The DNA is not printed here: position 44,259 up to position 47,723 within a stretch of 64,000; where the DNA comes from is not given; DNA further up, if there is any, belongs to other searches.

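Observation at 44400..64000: At least seven autonomous beta-helix supermodules, each opened by the same cap motif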

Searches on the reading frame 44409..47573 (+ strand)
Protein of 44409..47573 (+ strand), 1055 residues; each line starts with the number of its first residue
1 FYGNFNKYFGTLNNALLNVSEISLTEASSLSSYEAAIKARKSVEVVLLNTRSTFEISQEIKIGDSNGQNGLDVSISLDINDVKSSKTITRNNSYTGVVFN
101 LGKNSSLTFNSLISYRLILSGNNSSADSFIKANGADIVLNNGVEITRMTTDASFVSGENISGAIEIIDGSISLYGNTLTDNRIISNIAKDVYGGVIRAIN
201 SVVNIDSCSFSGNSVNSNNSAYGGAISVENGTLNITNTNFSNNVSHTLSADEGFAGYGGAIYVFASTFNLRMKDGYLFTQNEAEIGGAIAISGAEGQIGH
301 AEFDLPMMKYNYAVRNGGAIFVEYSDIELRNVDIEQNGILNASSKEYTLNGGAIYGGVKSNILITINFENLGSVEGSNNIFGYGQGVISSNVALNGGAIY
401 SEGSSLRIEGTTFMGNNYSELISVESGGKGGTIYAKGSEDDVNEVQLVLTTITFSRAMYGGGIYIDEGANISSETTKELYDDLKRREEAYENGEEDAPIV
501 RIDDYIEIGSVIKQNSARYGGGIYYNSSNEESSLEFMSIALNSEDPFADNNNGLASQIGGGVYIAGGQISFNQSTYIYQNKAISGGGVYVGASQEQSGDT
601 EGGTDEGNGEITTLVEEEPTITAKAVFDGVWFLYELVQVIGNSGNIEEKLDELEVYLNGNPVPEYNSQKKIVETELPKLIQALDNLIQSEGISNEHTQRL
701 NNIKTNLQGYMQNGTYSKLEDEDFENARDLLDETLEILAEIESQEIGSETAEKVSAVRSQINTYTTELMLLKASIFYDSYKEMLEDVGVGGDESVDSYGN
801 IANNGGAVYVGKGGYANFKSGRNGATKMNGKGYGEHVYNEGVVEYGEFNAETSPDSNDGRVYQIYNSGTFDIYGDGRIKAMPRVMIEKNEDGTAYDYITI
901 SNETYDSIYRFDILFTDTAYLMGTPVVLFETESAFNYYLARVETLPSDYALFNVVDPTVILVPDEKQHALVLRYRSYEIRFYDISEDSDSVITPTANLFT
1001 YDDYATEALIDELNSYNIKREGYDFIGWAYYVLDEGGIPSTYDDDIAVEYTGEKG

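Call 6: search_protein_families(library=pfam, proteins=[window:44409-47573:+], max_evalue=1)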
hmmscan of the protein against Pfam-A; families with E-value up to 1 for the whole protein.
window:44409-47573:+ (1055 aa): 4 families
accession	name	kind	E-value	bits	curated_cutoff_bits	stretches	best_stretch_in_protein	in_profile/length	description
PF02415.23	Chlam_PMP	-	0.0016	18.9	20.6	1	237-262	1-17/19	Chlamydia polymorphic membrane protein (Chlamydia_PMP) repeat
PF07697.16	7TMR-HDED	-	0.025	15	27.6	1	670-763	44-141/224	7TM-HD extracellular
PF14060.11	DUF4252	-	0.046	14.3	23.9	1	415-448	67-100/125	Domain of unknown function (DUF4252)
PF24430.1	DUF7553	-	0.17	12.8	27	1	715-764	34-82/85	Family of unknown function (DUF7553)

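Call 7: search_protein_families(library=ncbifam, proteins=[window:44409-47573:+], max_evalue=1)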
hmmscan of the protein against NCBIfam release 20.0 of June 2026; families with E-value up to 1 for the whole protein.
window:44409-47573:+ (1055 aa): 1 family
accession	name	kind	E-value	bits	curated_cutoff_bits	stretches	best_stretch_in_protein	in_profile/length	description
NF000658.1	PRK00029.1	subfamily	0.064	12.3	431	1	665-742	287-362/462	YdiU family protein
